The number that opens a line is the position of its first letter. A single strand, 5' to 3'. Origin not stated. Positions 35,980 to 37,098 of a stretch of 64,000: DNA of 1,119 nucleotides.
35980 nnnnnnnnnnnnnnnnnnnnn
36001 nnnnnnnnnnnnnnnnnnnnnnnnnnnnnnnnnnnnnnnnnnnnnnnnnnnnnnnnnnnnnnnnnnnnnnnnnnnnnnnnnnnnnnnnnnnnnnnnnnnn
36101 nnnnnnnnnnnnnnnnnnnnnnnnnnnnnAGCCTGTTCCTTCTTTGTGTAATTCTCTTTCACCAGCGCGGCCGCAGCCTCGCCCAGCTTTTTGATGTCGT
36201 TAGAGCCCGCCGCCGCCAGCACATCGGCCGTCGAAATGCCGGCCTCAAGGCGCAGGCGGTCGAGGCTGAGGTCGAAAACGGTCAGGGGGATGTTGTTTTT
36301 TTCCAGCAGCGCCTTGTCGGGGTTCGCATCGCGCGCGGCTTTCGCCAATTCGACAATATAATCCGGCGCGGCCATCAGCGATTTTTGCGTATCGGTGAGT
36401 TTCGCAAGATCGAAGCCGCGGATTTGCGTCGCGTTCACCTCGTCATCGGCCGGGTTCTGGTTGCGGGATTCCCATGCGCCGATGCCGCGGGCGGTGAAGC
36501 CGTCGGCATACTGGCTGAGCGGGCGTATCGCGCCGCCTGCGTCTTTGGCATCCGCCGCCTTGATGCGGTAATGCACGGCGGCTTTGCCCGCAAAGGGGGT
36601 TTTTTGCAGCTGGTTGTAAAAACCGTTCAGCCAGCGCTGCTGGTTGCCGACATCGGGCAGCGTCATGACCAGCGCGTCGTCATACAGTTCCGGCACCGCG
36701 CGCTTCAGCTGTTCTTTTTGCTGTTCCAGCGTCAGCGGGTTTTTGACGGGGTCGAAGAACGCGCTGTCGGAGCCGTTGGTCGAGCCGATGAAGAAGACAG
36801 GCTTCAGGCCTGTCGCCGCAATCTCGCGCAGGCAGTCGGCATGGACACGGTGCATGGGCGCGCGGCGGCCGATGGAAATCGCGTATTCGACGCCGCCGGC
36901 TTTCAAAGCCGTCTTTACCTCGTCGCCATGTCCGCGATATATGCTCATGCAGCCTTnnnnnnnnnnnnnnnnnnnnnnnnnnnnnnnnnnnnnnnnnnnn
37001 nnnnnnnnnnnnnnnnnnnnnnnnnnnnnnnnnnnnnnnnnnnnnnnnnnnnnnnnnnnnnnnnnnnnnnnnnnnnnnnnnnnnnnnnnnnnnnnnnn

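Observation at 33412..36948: NMNAT-like nucleotidyltransferase fused in front of glutamine-dependent NAD synthetase (1178 aa)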

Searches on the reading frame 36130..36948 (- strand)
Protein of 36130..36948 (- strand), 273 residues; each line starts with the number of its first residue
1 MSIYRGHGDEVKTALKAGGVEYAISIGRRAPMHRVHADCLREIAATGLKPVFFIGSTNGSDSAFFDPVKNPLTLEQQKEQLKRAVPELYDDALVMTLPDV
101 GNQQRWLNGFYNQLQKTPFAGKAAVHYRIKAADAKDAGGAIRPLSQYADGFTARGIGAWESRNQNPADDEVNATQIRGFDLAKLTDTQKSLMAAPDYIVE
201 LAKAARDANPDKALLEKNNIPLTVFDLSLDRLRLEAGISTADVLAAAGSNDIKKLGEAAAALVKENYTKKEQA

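Call 3: search_protein_families(library=pfam, proteins=[window:36130-36948:-], max_evalue=0.1)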
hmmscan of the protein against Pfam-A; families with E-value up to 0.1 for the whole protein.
window:36130-36948:- (273 aa): 2 families
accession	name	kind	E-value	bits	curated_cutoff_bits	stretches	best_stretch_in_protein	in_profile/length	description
PF21911.1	PG_1098_N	-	0.0021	18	23.6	1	198-222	9-33/45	N-terminal domain in putative methyltransferase PG_1098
PF02015.22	Glyco_hydro_45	-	0.028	14.8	27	1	118-207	16-105/214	Glycosyl hydrolase family 45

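Call 4: search_protein_families(library=ncbifam, proteins=[window:36130-36948:-], max_evalue=0.1)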
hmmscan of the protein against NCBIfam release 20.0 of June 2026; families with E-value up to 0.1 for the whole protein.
window:36130-36948:- (273 aa): 5 families
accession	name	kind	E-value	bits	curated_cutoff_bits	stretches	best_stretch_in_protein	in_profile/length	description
NF003788.0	PRK05379.1-5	equivalog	0.0027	17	354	1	20-117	5-98/351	bifunctional nicotinamide-nucleotide adenylyltransferase/Nudix hydroxylase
NF002243.0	PRK01153.1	subfamily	0.0047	16.5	127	1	23-108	3-86/175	nicotinamide-nucleotide adenylyltransferase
NF003786.0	PRK05379.1-2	equivalog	0.005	16.1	397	1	20-181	14-160/354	bifunctional nicotinamide-nucleotide adenylyltransferase/Nudix hydroxylase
TIGR01527.1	arch_NMN_Atrans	equivalog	0.027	14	181.2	1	24-106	3-83/167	nicotinamide-nucleotide adenylyltransferase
NF003787.0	PRK05379.1-4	equivalog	0.064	12.2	449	0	24-83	13-67/346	bifunctional nicotinamide-nucleotide adenylyltransferase/Nudix hydroxylase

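Call 6: search_solved_structures(query=window:36130-36948:-, max_evalue=10, show_alignments=3)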
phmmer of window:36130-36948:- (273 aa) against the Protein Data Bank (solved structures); distinct sequences matched with E-value up to 10: 4.
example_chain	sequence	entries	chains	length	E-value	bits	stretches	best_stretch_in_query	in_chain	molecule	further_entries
3rg8_A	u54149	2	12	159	0.33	13.5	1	5-65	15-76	Phosphoribosylaminoimidazole carboxylase, PurE protein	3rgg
1bpv_A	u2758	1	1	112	0.42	13.2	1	71-154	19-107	TITIN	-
5c5d_A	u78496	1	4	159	0.44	13.1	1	5-66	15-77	phosphoribosylaminoimidazole carboxylase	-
6iyh_B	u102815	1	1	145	0.74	12.4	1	92-160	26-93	Beta chain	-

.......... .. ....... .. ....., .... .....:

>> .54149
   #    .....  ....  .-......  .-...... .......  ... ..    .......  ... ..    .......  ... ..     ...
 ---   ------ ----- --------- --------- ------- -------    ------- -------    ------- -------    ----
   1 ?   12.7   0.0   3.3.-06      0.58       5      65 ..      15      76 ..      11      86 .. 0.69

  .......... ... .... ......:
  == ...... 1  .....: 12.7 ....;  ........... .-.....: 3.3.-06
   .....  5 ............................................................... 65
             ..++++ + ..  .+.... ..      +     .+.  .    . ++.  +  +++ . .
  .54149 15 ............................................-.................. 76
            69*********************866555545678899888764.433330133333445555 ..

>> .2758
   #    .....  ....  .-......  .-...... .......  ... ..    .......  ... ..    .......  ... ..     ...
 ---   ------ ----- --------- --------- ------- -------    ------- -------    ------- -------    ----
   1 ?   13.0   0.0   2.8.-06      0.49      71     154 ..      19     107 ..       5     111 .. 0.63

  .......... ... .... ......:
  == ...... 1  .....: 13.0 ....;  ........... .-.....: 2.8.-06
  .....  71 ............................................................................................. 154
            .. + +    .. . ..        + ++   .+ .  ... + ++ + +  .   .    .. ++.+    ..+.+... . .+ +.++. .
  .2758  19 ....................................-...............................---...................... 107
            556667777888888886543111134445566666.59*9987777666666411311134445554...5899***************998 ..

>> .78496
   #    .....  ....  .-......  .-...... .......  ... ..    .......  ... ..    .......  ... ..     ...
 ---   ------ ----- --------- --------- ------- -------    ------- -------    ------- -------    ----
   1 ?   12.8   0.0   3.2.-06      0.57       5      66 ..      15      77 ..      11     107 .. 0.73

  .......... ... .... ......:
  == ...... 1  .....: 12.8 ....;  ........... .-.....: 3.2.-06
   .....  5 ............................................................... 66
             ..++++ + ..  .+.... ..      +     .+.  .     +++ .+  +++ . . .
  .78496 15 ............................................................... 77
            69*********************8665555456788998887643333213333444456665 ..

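Call 12: search_solved_structures(query=A1, max_evalue=10, show_alignments=4)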
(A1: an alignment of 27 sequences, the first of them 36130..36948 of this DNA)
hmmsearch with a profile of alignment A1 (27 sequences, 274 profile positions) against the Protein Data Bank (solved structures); distinct sequences matched with E-value up to 10: 18.
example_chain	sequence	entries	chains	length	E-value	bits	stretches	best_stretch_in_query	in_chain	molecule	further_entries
1ej2_A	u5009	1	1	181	1.9e-07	33.8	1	24-110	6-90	NICOTINAMIDE MONONUCLEOTIDE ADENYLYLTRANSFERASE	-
4yp5_A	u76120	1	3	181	1.9e-07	33.8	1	24-110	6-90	Nicotinamide-nucleotide adenylyltransferase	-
1m8j_A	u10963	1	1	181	1.9e-07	33.8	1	24-110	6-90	Nicotinamide-nucleotide Adenylyltransferase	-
4yp7_A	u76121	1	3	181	4.9e-07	32.5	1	24-110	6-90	Nicotinamide-nucleotide adenylyltransferase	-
2qjt_B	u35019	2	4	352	9.2e-07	31.6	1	24-125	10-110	Nicotinamide-nucleotide adenylyltransferase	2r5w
1m8g_A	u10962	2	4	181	1.4e-06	31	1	25-110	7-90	Nicotinamide-nucleotide Adenylyltransferase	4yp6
1m8f_A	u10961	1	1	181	4.8e-06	29.2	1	25-110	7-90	nicotinamide-nucleotide adenylyltransferase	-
1f9a_A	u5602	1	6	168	5e-06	29.2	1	26-109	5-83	HYPOTHETICAL PROTEIN MJ0541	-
1hyb_A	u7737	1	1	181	1.2e-05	27.9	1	24-110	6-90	NICOTINAMIDE MONONUCLEOTIDE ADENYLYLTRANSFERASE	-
1m8k_A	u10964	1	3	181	1.2e-05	27.9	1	24-110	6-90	Nicotinamide-nucleotide Adenylyltransferase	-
2qjo_A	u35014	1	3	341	3.8e-05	26.3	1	18-126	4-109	Bifunctional NMN adenylyltransferase/Nudix hydrolase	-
4rk9_A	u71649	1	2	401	0.44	12.9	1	37-89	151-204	Carbohydrate ABC transporter substrate-binding protein MsmE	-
1p7d_A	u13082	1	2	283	0.89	11.9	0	106-163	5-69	Integrase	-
1z19_A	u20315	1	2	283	0.93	11.9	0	106-163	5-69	Integrase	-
5j0n_E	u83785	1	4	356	0.96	11.8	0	104-160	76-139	Integrase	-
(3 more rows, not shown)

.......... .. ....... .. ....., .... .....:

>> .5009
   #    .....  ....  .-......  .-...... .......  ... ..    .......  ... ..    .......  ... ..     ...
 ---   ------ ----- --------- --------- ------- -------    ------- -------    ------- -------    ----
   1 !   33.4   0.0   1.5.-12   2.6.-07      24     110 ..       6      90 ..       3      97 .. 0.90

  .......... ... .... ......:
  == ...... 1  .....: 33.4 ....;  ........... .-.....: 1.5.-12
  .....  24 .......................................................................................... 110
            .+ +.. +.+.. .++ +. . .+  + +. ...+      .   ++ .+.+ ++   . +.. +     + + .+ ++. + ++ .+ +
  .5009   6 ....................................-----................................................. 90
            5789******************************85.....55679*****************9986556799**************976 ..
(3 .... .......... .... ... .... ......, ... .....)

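Call 22: predict_structure(alignment_id=A1)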
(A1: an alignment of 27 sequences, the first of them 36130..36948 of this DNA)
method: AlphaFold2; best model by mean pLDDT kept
length: 273 residues; sequences in the alignment: 27
mean_pLDDT: 94.1   pTM: 0.90
mean pLDDT of the five models: 94.1, 93.5, 92.9, 92.7, 92.1
residues with pLDDT >= 90: 242; 70-90: 20; 50-70: 11; < 50: 0
segments of 3 or more residues with pLDDT < 50: none
pLDDT, mean of each block of 10 residues (from residue 1): 91 97 96 96 98 97 97 98 98 97 93 95 93 64 75 92 91 94 98 98 99 98 98 98 98 97 97 93
secondary structure, 60 per line:
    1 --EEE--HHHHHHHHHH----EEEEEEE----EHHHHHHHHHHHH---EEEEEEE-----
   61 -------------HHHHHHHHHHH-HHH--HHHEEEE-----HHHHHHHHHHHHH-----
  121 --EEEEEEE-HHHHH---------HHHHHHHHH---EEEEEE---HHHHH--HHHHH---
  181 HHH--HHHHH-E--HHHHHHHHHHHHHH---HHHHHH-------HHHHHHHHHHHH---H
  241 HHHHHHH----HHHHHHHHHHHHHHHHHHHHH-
elements in order: E3-5 H8-17 E22-28 H34-45 E49-55 H74-84 E94-97 H103-115 E123-129 H131-135 H145-153 E157-162 H166-170 H173-177 H186-190 H195-208 H212-217 H225-236 H240-247 H252-272

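Call 24: fold_search(model_id=the predicted structure, library=pdb)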
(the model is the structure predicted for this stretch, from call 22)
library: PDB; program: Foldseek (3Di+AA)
matches with E <= 10: 1358; with E <= 0.001: 9
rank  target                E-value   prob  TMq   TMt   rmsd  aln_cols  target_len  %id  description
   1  2r5w_B                1.4e-05  1.00  0.52  0.42   7.6       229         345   21  Crystal structure of a bifunctional NMN adenylyltransferase/ADP ribose pyrophosphatase from Francisella tularensis (released 2008-03-04)
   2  2qjo_B                4.0e-05  1.00  0.42  0.35   7.7       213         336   19  crystal structure of a bifunctional NMN adenylyltransferase/ADP ribose pyrophosphatase (NadM) complexed with ADPRP and (released 2008-03-11)
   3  1jhd                  3.4e-04  1.00  0.35  0.26  10.6       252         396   12  Crystal Structure of Bacterial ATP Sulfurylase from the Riftia pachyptila Symbiont (released 2001-12-07)
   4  4muf_A                4.1e-04  0.96  0.30  0.30  14.8       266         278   15  Crystal structure of pantothenate synthetase in complex with 2-(2-(4-tert-butylphenylsulfonylcarbamoyl)-5-methoxy-1H-i (released 2014-08-27)
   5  3coz_B                7.0e-04  0.96  0.32  0.31  14.5       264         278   15  Crystal Structure of Mycobacterium Tuberculosis Pantothenate Synthetase at 2.0 Ang resolution- in complex with sulphon (released 2008-10-07)
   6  4de5_B                7.8e-04  0.96  0.32  0.32  14.6       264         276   16  Pantothenate synthetase in complex with fragment 6 (released 2013-03-06)
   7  4nat_B                8.3e-04  1.00  0.42  0.67   4.6       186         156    9  Inhibitors of 4-Phosphopanthetheine Adenylyltransferase (released 2014-03-12)
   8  2qjf_A                8.8e-04  1.00  0.39  0.29   8.6       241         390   15  Crystal structure of ATP-sulfurylase domain of human PAPS synthetase 1 (released 2008-11-11)
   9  3ioe_B                8.8e-04  0.96  0.32  0.32  14.6       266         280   16  Crystal Structure of Mycobacterium Tuberculosis Pantothenate Synthetase at 1.95 Ang resolution in complex with 5'-deox (released 2009-12-01)
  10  1xnj_A                1.1e-03  1.00  0.44  0.24   9.0       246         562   16  APS complex of human PAPS synthetase 1 (released 2005-08-30)
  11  1n2h_B                1.2e-03  0.95  0.32  0.31  13.8       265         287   15  Crystal Structure of a Pantothenate Synthetase from M. tuberculosis in complex with a reaction intermediate, pantoyl a (released 2003-04-22)
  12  3iod_A                1.3e-03  0.99  0.37  0.37  14.1       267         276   16  Crystal Structure of Mycobacterium Tuberculosis Pantothenate Synthetase at 1.75 Ang resolution in complex with 5'-deox (released 2009-12-01)
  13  4muj_B                1.3e-03  0.95  0.31  0.31  14.6       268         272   13  Crystal structure of pantothenate synthetase in complex with 2-(2-(benzylsulfonylcarbamoyl)-5-methoxy-1H-indol-1-yl)ac (released 2014-08-27)
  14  3ivc_A                1.3e-03  0.93  0.32  0.29  13.7       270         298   14  Crystal structure of pantothenate synthetase in complex with 2-(2-((benzofuran-2-ylmethoxy)carbonyl)-5-methoxy-1H-indo (released 2009-10-13)
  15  3ime_A                1.3e-03  0.91  0.31  0.30  14.1       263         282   15  Crystal Structure of Mycobacterium Tuberculosis Pantothenate Synthetase at 2.40 Ang resolution in complex with fragmen (released 2009-10-13)
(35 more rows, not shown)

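Call 26: find_related_loci(query=A1, collection=genome_contigs, flank=10000)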
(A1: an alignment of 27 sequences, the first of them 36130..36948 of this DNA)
Query A1 (273 aa) in genome_contigs; peptide patterns used: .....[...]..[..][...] (x = any residue, [..] = any of these).
83 stretches matched a pattern; 19 encode a relative of the query (tblastn E <= 1e-3); 19 distinct loci.
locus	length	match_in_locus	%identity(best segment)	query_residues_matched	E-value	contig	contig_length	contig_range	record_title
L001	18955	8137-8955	91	1-273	2e-160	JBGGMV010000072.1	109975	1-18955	MAG: Alphaproteobacteria bacterium isolate bin.025 k141_2476614, whole genome shotgun sequence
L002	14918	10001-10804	66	4-273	3e-115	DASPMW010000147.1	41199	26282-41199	MAG TPA_asm: Patescibacteria group bacterium isolate SMAG_U12103 k141_175806, whole genome shotgun sequence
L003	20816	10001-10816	63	2-273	2e-115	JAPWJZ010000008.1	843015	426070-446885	MAG: Micavibrio sp. isolate Chal_Metagen_Bin5 13143, whole genome shotgun sequence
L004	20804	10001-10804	62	4-273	1e-112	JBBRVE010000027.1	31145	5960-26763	MAG: Bdellovibrionales bacterium isolate La3_metabat2.091 La3_metabat2.091_K_1801901_L_31145_cov_13.0000, whole genome s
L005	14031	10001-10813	62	3-273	4e-108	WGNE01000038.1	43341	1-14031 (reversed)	MAG: Alphaproteobacteria bacterium isolate RI_263 c_000000083719, whole genome shotgun sequence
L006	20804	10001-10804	61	4-273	8e-107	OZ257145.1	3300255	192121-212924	MAG: Alphaproteobacteria bacterium isolate 69972d1d-dbf9-468a-a7e1-338fb8fe1a5a genome assembly, chromosome: 1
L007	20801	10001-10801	56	4-269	3e-102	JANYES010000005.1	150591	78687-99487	MAG: Alphaproteobacteria bacterium isolate 338R_metabinner_4 338R_k141_1315369, whole genome shotgun sequence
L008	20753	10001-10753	55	5-260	5e-96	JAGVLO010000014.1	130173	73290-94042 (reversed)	MAG: Alphaproteobacteria bacterium isolate SW_2 c_000000095458, whole genome shotgun sequence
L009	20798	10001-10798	52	4-265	3e-93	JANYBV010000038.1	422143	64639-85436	MAG: Alphaproteobacteria bacterium isolate 336R_metabinner_1_sub 336R_k141_1446081, whole genome shotgun sequence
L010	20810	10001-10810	49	4-269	4e-88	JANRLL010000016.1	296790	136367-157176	MAG: Rickettsiales bacterium isolate bins.21 k141_3678131, whole genome shotgun sequence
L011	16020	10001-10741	51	3-247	4e-84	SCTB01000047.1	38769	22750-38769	MAG: Alphaproteobacteria bacterium isolate FW300_bin.31 FW300_bin.31-47722, whole genome shotgun sequence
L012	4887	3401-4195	48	4-264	5e-82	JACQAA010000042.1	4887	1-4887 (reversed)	MAG: Proteobacteria bacterium isolate NC_groundwater_904_Pr1_S-0.2um_52_13 Montesol18-Sp2_coassembly_scaffold_156878, wh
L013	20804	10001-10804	49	3-265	5e-81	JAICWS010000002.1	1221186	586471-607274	MAG: Alphaproteobacteria bacterium isolate LS_FP_2_bin.61 k141_1306701_length_1221186_cov_27.3567, whole genome shotgun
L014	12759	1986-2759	47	6-261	2e-78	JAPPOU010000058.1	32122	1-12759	MAG: Alphaproteobacteria bacterium isolate SB9155_S4_bin_4 NODE_157_length_32122_cov_9.36227, whole genome shotgun seque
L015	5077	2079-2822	43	6-256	1e-56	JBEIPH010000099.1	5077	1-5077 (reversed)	MAG: Micavibrio sp. isolate Sample-106-S6-bin-43 Sample_106_S6-bin_43-k141_1641084, whole genome shotgun sequence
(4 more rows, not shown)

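Call 32: search_protein_representatives(alignment_id=A1)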
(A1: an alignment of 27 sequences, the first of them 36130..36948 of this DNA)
Query: 27 sequences, 274 profile positions. Proteins with E-value up to 0.001 (for the whole library): 1113; up to 1e-10: 109; up to 1e-30: 51. The best 150 are listed.
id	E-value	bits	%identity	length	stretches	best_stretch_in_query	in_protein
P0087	1.9e-118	411.0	-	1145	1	1-270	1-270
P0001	1.8e-116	404.5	-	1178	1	3-273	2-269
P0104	5.5e-110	383.3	-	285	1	3-270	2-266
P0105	3.6e-109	380.6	-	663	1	1-270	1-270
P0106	5.8e-109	379.9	-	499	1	1-271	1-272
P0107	3.0e-103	361.2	-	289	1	3-270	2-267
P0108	5.2e-92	324.3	-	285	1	1-271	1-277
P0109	4.9e-85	301.5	-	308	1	1-269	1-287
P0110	2.0e-82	292.9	-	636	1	1-272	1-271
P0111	9.1e-80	284.2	-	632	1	3-269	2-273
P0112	4.2e-78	278.7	-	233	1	14-245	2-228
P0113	1.3e-74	267.2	-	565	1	8-265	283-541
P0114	7.5e-74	264.8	-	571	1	9-268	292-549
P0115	3.1e-73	262.7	-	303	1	14-266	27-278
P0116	5.8e-72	258.6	-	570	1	9-250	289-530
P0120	1.9e-67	243.7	-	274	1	10-269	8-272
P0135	2.7e-56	207.2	-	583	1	2-251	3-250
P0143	8.0e-45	169.6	-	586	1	22-269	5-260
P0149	1.9e-37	145.4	-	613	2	10-172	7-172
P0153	3.8e-30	121.4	-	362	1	10-188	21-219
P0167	7.6e-17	77.8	-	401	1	22-179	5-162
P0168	1.6e-16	76.8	-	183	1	20-179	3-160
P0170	1.7e-16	76.6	-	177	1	21-180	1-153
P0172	1.0e-15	74.1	-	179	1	22-179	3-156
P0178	6.3e-14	68.2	-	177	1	22-179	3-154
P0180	9.2e-14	67.7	-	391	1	17-179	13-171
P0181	1.1e-13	67.4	-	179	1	21-179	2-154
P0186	7.9e-13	64.6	-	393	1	20-183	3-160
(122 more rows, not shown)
